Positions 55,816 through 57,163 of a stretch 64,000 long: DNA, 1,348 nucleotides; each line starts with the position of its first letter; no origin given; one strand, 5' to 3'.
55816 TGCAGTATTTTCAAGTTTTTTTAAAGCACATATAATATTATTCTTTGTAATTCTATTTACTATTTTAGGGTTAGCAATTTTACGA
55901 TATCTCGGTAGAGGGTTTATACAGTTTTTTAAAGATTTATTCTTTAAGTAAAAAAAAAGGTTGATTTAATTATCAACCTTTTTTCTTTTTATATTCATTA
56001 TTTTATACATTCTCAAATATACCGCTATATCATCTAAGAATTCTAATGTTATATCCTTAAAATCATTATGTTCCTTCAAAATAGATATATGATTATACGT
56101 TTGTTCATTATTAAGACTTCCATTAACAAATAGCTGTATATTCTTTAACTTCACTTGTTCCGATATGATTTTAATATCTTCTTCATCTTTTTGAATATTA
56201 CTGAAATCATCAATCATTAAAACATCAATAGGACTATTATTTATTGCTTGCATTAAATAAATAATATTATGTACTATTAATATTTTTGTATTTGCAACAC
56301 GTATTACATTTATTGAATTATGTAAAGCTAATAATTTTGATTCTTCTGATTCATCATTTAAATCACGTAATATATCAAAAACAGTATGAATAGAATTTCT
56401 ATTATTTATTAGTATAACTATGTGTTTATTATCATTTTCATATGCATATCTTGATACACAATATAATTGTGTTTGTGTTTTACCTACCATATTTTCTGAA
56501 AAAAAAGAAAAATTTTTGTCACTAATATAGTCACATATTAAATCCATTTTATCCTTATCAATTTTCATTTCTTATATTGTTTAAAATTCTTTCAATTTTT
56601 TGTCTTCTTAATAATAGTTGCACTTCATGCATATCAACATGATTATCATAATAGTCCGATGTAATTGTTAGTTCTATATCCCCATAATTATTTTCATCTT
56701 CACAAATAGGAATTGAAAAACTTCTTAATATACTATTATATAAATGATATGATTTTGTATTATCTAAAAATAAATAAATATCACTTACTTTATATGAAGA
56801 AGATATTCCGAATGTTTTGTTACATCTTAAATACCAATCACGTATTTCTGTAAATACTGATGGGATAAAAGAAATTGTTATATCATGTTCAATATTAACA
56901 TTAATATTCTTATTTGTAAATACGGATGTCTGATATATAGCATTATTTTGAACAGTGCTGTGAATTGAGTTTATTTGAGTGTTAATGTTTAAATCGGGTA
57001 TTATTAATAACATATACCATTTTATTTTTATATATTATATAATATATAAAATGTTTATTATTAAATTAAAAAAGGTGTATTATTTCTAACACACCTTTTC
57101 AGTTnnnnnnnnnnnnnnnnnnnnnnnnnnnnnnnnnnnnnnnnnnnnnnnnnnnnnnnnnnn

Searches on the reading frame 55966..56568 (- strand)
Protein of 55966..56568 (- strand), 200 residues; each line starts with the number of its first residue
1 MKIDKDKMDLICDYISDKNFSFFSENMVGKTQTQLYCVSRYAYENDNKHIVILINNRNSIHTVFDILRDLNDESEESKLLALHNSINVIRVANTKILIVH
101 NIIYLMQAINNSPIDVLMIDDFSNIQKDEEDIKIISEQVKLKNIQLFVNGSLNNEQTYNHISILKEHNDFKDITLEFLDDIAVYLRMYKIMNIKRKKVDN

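Call 3: search_protein_families(library=pfam, proteins=[window:55966-56568:-], max_evalue=0.01)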
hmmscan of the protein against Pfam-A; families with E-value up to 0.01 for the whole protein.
window:55966-56568:- (200 aa): 1 family
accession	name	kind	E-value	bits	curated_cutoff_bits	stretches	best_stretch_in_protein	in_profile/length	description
PF07061.16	Swi5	-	0.00093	19.7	22.1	1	133-184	20-63/80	Swi5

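Call 5: search_protein_families(library=phrogs, proteins=[window:55966-56568:-], max_evalue=0.001)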
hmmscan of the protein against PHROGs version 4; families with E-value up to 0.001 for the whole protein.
window:55966-56568:- (200 aa): 0 families

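Call 61: search_protein_families(library=pfam, proteins=[window:55966-56568:-], max_evalue=5)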
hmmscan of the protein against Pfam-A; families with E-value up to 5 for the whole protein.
window:55966-56568:- (200 aa): 2 families
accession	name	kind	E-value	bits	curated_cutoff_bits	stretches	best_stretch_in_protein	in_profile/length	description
PF07061.16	Swi5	-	0.00093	19.7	22.1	1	133-184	20-63/80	Swi5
PF03237.21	Terminase_6N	-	0.14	12.2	22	1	28-75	8-47/215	Terminase large subunit, T4likevirus-type, N-terminal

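Call 62: search_solved_structures(query=window:55966-56568:-, max_evalue=10)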
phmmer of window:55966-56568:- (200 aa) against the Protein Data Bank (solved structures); distinct sequences matched with E-value up to 10: 0.

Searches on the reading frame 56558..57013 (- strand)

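Call 3: search_protein_families(library=pfam, proteins=[window:56558-57013:-], max_evalue=0.01)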
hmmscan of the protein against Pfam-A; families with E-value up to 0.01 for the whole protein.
window:56558-57013:- (151 aa): 0 families

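Call 5: search_protein_families(library=phrogs, proteins=[window:56558-57013:-], max_evalue=0.001)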
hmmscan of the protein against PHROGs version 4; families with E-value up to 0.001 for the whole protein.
window:56558-57013:- (151 aa): 0 families

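Call 61: search_protein_families(library=pfam, proteins=[window:56558-57013:-], max_evalue=5)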
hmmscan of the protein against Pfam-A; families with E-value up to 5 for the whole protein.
window:56558-57013:- (151 aa): 1 family
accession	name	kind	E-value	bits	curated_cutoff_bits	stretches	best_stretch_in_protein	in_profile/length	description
PF15967.10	Nucleoporin_FG2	-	0.17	10.8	32.3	1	114-146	342-374/604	Nucleoporin FG repeated region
